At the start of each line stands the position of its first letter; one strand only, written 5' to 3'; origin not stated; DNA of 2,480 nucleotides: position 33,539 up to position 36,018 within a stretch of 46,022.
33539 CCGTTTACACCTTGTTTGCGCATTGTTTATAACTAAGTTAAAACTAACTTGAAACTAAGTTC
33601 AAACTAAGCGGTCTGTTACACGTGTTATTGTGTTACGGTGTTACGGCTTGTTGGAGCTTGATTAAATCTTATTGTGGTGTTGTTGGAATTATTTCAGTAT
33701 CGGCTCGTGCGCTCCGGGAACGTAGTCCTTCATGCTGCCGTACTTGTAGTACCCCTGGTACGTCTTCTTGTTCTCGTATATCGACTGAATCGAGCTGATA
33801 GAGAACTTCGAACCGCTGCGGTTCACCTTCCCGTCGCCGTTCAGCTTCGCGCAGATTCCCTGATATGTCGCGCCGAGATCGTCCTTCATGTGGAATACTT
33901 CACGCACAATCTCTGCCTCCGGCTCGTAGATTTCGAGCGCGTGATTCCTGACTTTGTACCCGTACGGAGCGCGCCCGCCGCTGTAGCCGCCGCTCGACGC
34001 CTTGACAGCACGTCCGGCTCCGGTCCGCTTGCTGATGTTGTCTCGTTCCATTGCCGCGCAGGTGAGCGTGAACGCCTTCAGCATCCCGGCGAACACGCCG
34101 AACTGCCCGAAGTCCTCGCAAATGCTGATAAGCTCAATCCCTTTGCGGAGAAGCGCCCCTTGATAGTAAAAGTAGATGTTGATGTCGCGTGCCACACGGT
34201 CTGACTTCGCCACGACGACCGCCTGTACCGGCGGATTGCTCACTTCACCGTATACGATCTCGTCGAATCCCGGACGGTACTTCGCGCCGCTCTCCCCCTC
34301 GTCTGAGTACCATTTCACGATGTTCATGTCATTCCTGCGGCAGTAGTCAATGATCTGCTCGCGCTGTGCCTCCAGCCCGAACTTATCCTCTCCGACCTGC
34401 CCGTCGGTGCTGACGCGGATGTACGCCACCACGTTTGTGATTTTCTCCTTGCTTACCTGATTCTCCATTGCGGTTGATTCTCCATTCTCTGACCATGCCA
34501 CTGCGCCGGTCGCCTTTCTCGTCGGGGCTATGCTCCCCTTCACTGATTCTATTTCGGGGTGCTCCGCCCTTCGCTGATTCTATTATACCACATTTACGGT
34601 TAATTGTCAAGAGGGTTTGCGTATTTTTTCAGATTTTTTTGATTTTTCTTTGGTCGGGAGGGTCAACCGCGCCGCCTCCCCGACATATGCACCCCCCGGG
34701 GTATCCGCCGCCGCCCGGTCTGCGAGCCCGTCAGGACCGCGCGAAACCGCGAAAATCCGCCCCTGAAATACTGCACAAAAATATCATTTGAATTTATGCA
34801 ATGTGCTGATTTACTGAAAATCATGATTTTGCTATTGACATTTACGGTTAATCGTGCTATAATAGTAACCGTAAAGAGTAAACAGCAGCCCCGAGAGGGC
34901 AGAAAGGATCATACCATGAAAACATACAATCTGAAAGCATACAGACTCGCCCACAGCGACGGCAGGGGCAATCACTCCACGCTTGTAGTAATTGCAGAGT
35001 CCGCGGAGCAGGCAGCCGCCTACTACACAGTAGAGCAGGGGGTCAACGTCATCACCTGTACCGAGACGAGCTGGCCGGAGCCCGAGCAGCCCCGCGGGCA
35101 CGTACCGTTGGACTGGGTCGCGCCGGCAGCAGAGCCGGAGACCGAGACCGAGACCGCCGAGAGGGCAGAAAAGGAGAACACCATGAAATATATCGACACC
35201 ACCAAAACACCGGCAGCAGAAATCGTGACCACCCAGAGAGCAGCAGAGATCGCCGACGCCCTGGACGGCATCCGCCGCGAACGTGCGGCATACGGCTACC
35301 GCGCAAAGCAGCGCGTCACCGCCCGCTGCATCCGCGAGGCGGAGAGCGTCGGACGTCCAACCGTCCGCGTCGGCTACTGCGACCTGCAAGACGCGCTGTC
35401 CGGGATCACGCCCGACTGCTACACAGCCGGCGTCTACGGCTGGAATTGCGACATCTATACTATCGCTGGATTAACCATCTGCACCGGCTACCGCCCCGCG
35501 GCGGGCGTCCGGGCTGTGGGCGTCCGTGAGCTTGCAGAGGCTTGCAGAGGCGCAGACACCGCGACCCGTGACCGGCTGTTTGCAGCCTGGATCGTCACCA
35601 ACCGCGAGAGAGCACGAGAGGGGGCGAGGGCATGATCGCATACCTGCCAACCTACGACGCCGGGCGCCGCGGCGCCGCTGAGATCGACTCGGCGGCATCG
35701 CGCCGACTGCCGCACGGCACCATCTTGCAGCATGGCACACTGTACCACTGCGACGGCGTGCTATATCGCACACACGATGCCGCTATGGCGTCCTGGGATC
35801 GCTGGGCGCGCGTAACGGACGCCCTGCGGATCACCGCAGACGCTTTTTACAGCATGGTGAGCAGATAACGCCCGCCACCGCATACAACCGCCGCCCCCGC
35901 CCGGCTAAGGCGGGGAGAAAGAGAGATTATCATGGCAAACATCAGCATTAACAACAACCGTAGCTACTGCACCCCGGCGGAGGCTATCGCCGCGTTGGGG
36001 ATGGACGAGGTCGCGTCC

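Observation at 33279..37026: A 3.7-kb autonomous-looking island splits terS from terL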

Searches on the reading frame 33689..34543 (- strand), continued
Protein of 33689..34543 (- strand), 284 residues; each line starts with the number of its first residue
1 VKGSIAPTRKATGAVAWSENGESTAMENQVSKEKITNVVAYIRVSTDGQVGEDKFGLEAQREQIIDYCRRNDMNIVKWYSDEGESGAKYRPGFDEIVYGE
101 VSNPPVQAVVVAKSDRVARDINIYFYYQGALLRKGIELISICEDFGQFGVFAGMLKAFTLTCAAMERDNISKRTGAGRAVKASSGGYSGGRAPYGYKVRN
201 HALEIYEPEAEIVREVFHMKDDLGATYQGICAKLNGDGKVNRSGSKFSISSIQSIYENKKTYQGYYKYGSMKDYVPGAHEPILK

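Call 86: search_protein_families(library=pfam, proteins=[L036:8761-9318:+, L053:3183-3827:+, L040:8793-9962:+, L051:6790-7101:+, L051:7098-7307:+, L053:3851-4363:+, L053:4416-4817:+, L052:7698-8120:+], max_evalue=1)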
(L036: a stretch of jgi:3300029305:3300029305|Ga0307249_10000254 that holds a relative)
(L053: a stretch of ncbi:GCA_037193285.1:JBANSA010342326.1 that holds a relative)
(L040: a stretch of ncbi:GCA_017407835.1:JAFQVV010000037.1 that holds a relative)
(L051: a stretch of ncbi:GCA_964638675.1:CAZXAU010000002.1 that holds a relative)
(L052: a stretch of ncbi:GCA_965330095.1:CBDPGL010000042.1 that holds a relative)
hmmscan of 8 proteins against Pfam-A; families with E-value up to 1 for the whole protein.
L036:8761-9318:+ (185 aa): 3 families
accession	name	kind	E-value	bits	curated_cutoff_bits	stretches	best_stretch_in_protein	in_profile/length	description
PF03288.22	Pox_D5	-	0.0069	17.2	21.4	1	106-181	18-84/86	Poxvirus D5 protein-like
PF02257.21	RFX_DNA_binding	-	0.041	14.9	27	1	108-147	18-57/79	RFX DNA-binding domain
PF09461.15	PcF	-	0.64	10.9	25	0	11-29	27-45/45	Phytotoxin PcF protein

L053:3183-3827:+ (214 aa): 21 families
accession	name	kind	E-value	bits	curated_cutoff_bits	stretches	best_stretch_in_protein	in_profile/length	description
PF17032.10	Zn_ribbon_15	-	9.3e-07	30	28.9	2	30-54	51-72/73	zinc-ribbon family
PF13240.11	Zn_Ribbon_1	-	1e-05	25.6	25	1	36-54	1-19/23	zinc-ribbon domain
PF01155.25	HypA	-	5.3e-05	23.6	28.9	1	24-66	60-104/112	Hydrogenase/urease nickel incorporation, metallochaperone, hypA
PF12773.13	DZR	-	0.00034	21.1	27.3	1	35-54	25-44/45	Double zinc ribbon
PF03660.19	PHF5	-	0.0032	18.1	26.7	1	32-77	53-98/104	PHF5-like protein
PF06541.16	ABC_trans_CmpB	-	0.0034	18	25.9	1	112-162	2-47/151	Putative ABC-transporter type IV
PF23146.2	Zf_IFT144_1st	-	0.0057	16.9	27.5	1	35-54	5-24/25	IFT144, first zinc finger domain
PF18912.6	DZR_2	-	0.012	15.8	27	1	36-58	9-31/56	Double zinc ribbon domain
PF00335.26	Tetraspanin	-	0.023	14.8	32.1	1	65-129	33-95/225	Tetraspanin family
PF19779.4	DUF6264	-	0.032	14.8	31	1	75-128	120-174/183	Family of unknown function (DUF6264)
PF10060.15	DUF2298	-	0.053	12.9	27.8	1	83-144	413-479/488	Uncharacterized membrane protein (DUF2298)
PF24460.1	DUF7575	-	0.063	13.1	28.5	1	36-57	5-26/28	Domain of unknown function (DUF7575)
PF10348.14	DUF2427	-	0.081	13.2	23.8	1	77-131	18-72/105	Domain of unknown function (DUF2427)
PF18930.5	DUF5679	-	0.11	13.1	27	1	24-43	17-36/40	Domain of unknown function (DUF5679)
PF09297.16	Zn_ribbon_NUD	-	0.16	12.1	24.8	1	47-64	2-19/32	NADH pyrophosphatase zinc ribbon domain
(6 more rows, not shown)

L040:8793-9962:+ (389 aa): 4 families
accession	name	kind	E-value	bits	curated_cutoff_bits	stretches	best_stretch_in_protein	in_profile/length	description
PF05739.25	SNARE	-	0.03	14.8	26.8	1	60-84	28-52/53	SNARE domain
PF12773.13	DZR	-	0.041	14.5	27.3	1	22-50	10-38/45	Double zinc ribbon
PF16327.10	CcmF_C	-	0.2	11.3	28.7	1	259-296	201-238/323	Cytochrome c-type biogenesis protein CcmF C-terminal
PF04135.18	Nop10p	-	0.21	12.2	27.2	1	23-44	4-25/52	Nucleolar RNA-binding protein, Nop10p family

L051:6790-7101:+ (103 aa): 2 families
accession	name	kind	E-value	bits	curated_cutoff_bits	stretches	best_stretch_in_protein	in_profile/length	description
PF02893.26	GRAM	-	0.0056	17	23.6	1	13-102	27-108/112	GRAM domain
PF00789.26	UBX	-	0.21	12.2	21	1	74-100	13-39/82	UBX domain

L051:7098-7307:+ (69 aa): 2 families
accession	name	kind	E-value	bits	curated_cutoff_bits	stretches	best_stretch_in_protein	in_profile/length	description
PF00895.25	ATP-synt_8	-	0.0056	17.5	23.4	1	2-40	11-49/55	ATP synthase protein 8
PF06305.16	LapA_dom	-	0.14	12.5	28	1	10-44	25-58/64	Lipopolysaccharide assembly protein A domain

L053:3851-4363:+ (170 aa): 3 families
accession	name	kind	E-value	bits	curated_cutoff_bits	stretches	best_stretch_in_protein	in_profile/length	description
PF25184.1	YxzE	-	0.001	20.5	40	1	8-50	5-50/65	YxzE-like putative bacteriocin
PF02950.22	Conotoxin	-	0.11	13.9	25.1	1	7-52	5-47/75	Conotoxin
PF13786.12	DUF4179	-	0.59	11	30.1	1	2-102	2-82/94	Domain of unknown function (DUF4179)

L053:4416-4817:+ (133 aa): 0 families

L052:7698-8120:+ (140 aa): 4 families
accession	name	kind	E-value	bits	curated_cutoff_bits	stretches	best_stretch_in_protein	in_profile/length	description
PF16531.10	SAS-6_N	-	0.0017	18.9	25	1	87-119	57-89/135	Centriolar protein SAS N-terminal domain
PF16386.10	DUF4995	-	0.039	14.4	28.4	1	1-47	1-46/73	Domain of unknown function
PF08475.15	Baculo_VP91_N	-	0.13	12.4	24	1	5-90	2-82/192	Viral capsid protein 91 N-terminal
PF11669.13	WBP-1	-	0.2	12.7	28.1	1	5-43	24-61/102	WW domain-binding protein 1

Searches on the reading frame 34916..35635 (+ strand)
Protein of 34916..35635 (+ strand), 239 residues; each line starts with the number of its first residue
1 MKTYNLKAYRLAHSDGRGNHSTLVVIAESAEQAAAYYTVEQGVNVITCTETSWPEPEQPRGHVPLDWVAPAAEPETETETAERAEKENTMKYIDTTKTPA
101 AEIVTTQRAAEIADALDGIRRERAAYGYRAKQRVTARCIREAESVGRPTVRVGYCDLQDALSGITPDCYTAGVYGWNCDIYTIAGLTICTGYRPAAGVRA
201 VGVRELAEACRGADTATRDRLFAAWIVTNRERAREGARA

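Call 5: search_protein_families(library=pfam, proteins=[window:34916-35635:+], max_evalue=0.01)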
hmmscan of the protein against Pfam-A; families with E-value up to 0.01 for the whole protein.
window:34916-35635:+ (239 aa): 0 families

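Call 6: search_protein_families(library=phrogs, proteins=[window:34916-35635:+], max_evalue=0.01)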
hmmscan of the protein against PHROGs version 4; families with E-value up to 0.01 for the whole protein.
window:34916-35635:+ (239 aa): 0 families

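Call 38: search_protein_families(library=padloc, proteins=[window:34916-35635:+], max_evalue=0.01)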
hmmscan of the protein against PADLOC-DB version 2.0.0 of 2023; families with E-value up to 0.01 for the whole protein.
window:34916-35635:+ (239 aa): 0 families

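Call 39: find_homologous_proteins(query=window:34916-35635:+)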
Query window:34916-35635:+ (239 aa): 242 proteins with E <= 0.001 among 3201 candidates; the best 120 are listed.
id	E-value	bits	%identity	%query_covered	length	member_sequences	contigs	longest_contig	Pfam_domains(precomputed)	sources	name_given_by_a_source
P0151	1.2e-149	514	97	100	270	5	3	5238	-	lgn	-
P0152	2.3e-127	441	69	100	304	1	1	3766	-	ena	-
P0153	1.5e-123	429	83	100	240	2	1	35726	-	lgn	-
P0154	1.6e-122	425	82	100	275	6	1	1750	-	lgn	-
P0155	2.7e-117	408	79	100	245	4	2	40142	-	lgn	-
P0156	9.7e-111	387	80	100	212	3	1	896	-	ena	-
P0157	2.3e-109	382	80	98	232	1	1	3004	-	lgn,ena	-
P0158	3.4e-109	382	79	100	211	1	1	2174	-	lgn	-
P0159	1.1e-108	380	80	98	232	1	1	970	-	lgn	-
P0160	2.5e-108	379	77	100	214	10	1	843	-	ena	-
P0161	5.3e-108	378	80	98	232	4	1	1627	-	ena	-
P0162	9.1e-104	364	75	100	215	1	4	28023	-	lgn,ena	-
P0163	1.6e-103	363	74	100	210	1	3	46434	-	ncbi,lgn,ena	-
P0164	5.2e-103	362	76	100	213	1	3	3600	-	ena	-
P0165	5.7e-103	361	78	93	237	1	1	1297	-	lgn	-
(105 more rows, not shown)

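Call 47: predict_structure(alignment_id=A2)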
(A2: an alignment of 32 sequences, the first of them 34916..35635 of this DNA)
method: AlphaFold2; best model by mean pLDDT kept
length: 239 residues; sequences in the alignment: 32
mean_pLDDT: 75.7   pTM: 0.55
mean pLDDT of the five models: 75.7, 75.1, 73.1, 66.8, 64.4
residues with pLDDT >= 90: 45; 70-90: 128; 50-70: 36; < 50: 30
segments of 3 or more residues with pLDDT < 50: 72-99
pLDDT, mean of each block of 10 residues (from residue 1): 74 75 83 81 79 67 70 38 36 43 72 93 83 82 85 86 88 69 91 75 90 92 93 71
secondary structure, 60 per line:
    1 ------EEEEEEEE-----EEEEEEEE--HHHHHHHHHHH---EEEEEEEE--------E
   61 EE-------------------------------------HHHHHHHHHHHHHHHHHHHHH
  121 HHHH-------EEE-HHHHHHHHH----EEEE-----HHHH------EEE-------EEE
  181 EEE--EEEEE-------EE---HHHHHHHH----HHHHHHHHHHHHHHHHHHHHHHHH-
elements in order: E7-14 E20-27 H30-40 E44-51 E60-62 H100-124 E132-134 H136-144 E149-152 H158-161 E168-170 E178-183 E186-190 H203-210 H215-238
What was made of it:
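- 34916..35635 (+): Cargo protein p239, an in-frame fusion of two cassettes. Residues 1-~70 form an N-module, 72-99 an acidic disordered linker, and the rest a conserved C-module. The C-module has its own SD and ATG at 35183 and occurs alone as ~150-aa proteins elsewhere. AlphaFold pLDDT 76 (call 47).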

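Call 51: fold_search(model_id=the predicted structure, library=pdb)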
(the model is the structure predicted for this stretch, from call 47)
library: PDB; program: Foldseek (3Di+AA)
matches with E <= 10: 272; with E <= 0.001: 0
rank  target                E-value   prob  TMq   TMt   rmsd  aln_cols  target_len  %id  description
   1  7qoh_g                3.2e-01  0.96  0.19  0.48   3.0        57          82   10  Unique vertex of the phicrAss001 virion with C5 symmetry imposed (released 2023-03-29)
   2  9oac_Ca               3.2e-01  0.91  0.18  0.50   3.3        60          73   30  C5 reconstruction of the thermophilic bacteriophage P74-26 Portal Vertex (released 2026-01-28)
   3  1hur_A                3.4e-01  0.20  0.17  0.21   9.6        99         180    9  HUMAN ADP-RIBOSYLATION FACTOR 1 COMPLEXED WITH GDP, FULL LENGTH NON-MYRISTOYLATED (released 1995-07-10)
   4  4njc_H                4.3e-01  0.91  0.18  0.71   3.0        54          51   13  RNA Polymerase interacting protein YkzG from Geobacillus stearothermophilus (released 2014-08-20)
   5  8sdw                  4.3e-01  0.28  0.16  0.22   7.2        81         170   11  Crystal structure of the non-myristoylated mutant [L8K]Arf1 in complex with a GDP analogue (released 2023-06-28)
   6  8rsr                  4.6e-01  0.20  0.15  0.10  11.1        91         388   11  Crystal structure of marine actinobacteria clade rhodopsin (MAR) - human GTPase Arf1 (L8K,Q71L) chimera; N state (released 2025-04-02)
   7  6pta_A                5.2e-01  0.28  0.16  0.21   6.6        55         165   11  Crystal structure of the ARF family small GTPase ARF1 from Candida albicans in complex with GDP (released 2019-07-24)
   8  8rsq                  5.2e-01  0.18  0.15  0.10  11.1        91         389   11  Crystal structure of marine actinobacteria clade rhodopsin (MAR) - human GTPase Arf1 (L8K,Q71L) chimera; Ground state (released 2025-04-02)
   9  7qoh_h                5.8e-01  0.89  0.17  0.51   3.3        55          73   11  Unique vertex of the phicrAss001 virion with C5 symmetry imposed (released 2023-03-29)
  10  4y0v_B                6.9e-01  0.18  0.14  0.20   7.9        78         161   10  Structure of an ADP ribosylation factor from Entamoeba histolytica HM-1:IMSS bound to Mg-GDP (released 2015-03-04)
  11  6pta_C                7.4e-01  0.23  0.15  0.21   6.7        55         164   14  Crystal structure of the ARF family small GTPase ARF1 from Candida albicans in complex with GDP (released 2019-07-24)
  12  7wqy_A                7.8e-01  0.18  0.14  0.19   7.8        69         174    9  Crystal structure of grass carp ARF1-GDP complex (released 2023-03-01)
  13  3aq4_B                7.8e-01  0.16  0.14  0.20   7.8        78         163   12  Molecular insights into plant cell proliferation disturbance by Agrobacterium protein 6b (released 2011-01-26)
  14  1e0s                  8.3e-01  0.15  0.15  0.20  11.2        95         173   12  small G protein Arf6-GDP (released 2000-04-18)
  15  9jw6_A                8.8e-01  0.05  0.15  0.13  13.2       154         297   18  STING bound with a novel small molecule agonist (released 2025-10-15)
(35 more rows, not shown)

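Call 53: fold_search(model_id=the predicted structure, library=viral)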
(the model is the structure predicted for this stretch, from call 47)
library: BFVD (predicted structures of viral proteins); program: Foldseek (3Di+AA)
matches with E <= 10: 516; with E <= 0.001: 4
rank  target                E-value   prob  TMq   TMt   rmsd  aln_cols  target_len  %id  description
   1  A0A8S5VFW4            1.4e-32  1.00  0.57  0.55  12.1       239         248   72  Uncharacterized protein [Siphoviridae sp. ct3R43]
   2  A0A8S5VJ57            9.5e-07  1.00  0.38  0.51   2.0       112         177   33  (no name in the UniProt tables at hand)
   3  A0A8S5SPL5            2.3e-05  1.00  0.33  0.56   4.7       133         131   22  Uncharacterized protein [Siphoviridae sp. ctnR613]
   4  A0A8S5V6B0            1.3e-04  1.00  0.31  0.65   1.9        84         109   28  Uncharacterized protein [Siphoviridae sp. ctmqu18]
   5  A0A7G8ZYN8            1.3e-03  1.00  0.31  0.59   3.3       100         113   21  Uncharacterized protein [Pasteurella phage vB_PmuP_Pa7]
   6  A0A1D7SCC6            1.8e-02  1.00  0.18  0.38  13.0       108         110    9  Uncharacterized protein [Synechococcus phage S-RIM8]
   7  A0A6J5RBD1            2.4e-02  0.99  0.21  0.04  20.3       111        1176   12  Large polyvalent protein-associated domain-containing protein (Fragment) [uncultured Caudovirales phage]
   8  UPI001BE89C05         3.2e-02  1.00  0.18  0.44   2.9        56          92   18  (no name look-up for this kind of identifier)
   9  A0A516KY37            4.8e-02  1.00  0.19  0.40   1.8        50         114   20  (no name in the UniProt tables at hand)
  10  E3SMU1                5.1e-02  1.00  0.21  0.22   5.6        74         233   19  DUF6321 domain-containing protein [Prochlorococcus phage P-HM1]
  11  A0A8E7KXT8            5.8e-02  1.00  0.18  0.28   5.3        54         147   20  (no name in the UniProt tables at hand)
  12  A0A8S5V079            6.5e-02  0.98  0.20  0.16   6.8        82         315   17  Queuosine biosynthesis protein [Siphoviridae sp. ctBeL15]
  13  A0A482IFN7            6.9e-02  1.00  0.19  0.76   2.5        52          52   15  (no name in the UniProt tables at hand)
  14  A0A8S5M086            7.8e-02  1.00  0.20  0.67   4.4        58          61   17  Uncharacterized protein [Siphoviridae sp. ctM7c3]
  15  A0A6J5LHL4            7.8e-02  0.63  0.14  0.36   5.2        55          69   27  Uncharacterized protein [uncultured Caudovirales phage]
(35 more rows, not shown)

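Call 84: search_protein_families(library=ncbifam, proteins=[window:34916-35635:+], max_evalue=0.01)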
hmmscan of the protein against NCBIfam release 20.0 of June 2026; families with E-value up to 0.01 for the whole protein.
window:34916-35635:+ (239 aa): 0 families
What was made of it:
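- Checked: The plus-strand ORFs 34916-35635, 35632-35868 and 35932-36138 have no family (calls 5, 6, 38, 84).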

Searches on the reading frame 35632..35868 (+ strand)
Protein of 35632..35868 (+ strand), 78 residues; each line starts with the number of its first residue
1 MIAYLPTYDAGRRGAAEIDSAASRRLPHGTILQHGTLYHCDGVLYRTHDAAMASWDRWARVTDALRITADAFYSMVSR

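Call 5: search_protein_families(library=pfam, proteins=[window:35632-35868:+], max_evalue=0.01)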
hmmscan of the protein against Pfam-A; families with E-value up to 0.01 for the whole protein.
window:35632-35868:+ (78 aa): 0 families

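Call 6: search_protein_families(library=phrogs, proteins=[window:35632-35868:+], max_evalue=0.01)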
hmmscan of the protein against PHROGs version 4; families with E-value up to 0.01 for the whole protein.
window:35632-35868:+ (78 aa): 0 families

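Call 38: search_protein_families(library=padloc, proteins=[window:35632-35868:+], max_evalue=0.01)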
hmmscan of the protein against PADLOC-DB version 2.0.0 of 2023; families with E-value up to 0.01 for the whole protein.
window:35632-35868:+ (78 aa): 0 families

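Call 84: search_protein_families(library=ncbifam, proteins=[window:35632-35868:+], max_evalue=0.01)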
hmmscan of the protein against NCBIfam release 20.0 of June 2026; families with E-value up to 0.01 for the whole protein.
window:35632-35868:+ (78 aa): 0 families
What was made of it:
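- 35632..35868 (+): Cargo cassette p78, function unknown. No family (calls 5, 6, 38, 84).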
